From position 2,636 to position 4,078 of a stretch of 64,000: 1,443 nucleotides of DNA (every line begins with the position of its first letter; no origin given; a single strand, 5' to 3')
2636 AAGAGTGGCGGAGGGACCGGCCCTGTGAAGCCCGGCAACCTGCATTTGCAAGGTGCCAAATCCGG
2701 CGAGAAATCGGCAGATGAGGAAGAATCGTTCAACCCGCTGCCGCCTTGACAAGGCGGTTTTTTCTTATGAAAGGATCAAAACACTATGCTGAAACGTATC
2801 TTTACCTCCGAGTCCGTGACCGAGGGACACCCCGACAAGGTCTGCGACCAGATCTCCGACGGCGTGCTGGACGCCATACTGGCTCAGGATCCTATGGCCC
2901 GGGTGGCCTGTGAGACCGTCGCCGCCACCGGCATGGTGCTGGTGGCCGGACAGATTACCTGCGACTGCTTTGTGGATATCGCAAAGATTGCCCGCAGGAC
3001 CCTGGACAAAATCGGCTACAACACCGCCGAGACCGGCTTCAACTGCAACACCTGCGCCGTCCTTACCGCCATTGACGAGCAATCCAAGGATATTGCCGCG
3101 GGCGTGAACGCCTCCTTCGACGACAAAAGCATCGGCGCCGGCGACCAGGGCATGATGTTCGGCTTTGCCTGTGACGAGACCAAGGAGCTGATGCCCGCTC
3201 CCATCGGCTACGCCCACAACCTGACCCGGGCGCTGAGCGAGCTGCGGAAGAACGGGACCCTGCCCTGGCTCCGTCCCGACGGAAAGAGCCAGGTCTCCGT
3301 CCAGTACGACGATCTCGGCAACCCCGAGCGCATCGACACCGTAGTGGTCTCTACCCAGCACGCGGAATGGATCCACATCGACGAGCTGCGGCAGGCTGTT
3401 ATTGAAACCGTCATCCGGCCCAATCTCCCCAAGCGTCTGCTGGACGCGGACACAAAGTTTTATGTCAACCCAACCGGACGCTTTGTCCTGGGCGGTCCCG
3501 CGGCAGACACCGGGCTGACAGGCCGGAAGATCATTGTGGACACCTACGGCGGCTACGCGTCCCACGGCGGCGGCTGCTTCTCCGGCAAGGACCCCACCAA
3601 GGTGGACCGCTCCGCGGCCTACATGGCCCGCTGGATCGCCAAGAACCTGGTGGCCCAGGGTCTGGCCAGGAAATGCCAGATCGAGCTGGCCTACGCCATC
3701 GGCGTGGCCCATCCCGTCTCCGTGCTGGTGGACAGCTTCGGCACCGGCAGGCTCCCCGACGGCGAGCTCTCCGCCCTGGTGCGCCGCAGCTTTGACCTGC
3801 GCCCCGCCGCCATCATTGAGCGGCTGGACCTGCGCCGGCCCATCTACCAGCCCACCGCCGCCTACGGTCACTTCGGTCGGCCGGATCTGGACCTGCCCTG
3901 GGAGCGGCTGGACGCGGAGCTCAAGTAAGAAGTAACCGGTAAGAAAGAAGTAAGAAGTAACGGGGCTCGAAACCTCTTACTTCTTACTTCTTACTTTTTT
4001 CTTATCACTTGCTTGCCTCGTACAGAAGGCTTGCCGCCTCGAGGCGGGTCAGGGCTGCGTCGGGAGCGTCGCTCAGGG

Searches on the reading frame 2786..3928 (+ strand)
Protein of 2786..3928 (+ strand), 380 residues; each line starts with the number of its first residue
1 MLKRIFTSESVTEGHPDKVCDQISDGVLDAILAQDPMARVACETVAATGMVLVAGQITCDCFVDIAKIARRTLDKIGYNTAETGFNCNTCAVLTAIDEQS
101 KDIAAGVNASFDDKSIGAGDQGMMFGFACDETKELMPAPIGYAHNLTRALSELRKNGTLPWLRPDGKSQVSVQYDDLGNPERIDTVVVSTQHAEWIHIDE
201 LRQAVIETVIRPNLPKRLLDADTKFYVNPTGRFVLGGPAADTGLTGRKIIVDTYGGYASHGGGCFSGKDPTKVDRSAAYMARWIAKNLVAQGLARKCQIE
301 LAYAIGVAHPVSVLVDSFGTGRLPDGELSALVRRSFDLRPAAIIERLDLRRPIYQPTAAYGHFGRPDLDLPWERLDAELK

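Call 90: find_encoding_contigs(protein=window:2786-3928:+, flank=10000, max_places=1)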
Protein window:2786-3928:+ (380 aa): 15 contigs read that carry it; 1 place shown.
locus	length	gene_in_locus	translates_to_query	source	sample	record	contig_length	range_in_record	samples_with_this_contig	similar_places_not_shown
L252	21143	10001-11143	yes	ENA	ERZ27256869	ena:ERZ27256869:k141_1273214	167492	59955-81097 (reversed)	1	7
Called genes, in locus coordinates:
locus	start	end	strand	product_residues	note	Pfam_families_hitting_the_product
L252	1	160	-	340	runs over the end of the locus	PF01263:Aldose_epim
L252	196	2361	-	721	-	PF11992:TgpA_N, PF01841:Transglut_core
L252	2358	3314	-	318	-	-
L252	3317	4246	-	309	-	PF00493:MCM (weak), PF20030:bpMoxR (weak), PF07726:AAA_3, PF07728:AAA_5, PF17863:AAA_lid_2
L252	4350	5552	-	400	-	PF01476:LysM, PF00246:Peptidase_M14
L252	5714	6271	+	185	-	PF00440:TetR_N (weak), PF13305:TetR_C_33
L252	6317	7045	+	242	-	PF00005:ABC_tran, PF13304:AAA_21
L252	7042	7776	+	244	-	PF01061:ABC2_membrane, PF12698:ABC2_membrane_3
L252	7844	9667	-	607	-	PF00009:GTP_EFTU, PF01926:MMR_HSR1 (weak), PF22042:EF-G_D2 (weak), PF03144:GTP_EFTU_D2, PF00679:EFG_C, PF21018:BipA_C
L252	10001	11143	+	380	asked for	PF00438:S-AdoMet_synt_N, PF02772:S-AdoMet_synt_M, PF02773:S-AdoMet_synt_C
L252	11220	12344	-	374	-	PF17963:Big_9, PF17892:Cadherin_5 (weak), PF00395:SLH (faint)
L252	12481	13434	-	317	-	PF14378:PAP2_3, PF01569:PAP2, PF14360:PAP2_C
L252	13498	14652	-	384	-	PF01098:FTSW_RODA_SPOVE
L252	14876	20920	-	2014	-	PF00395:SLH, PF07554:FIVAR (weak)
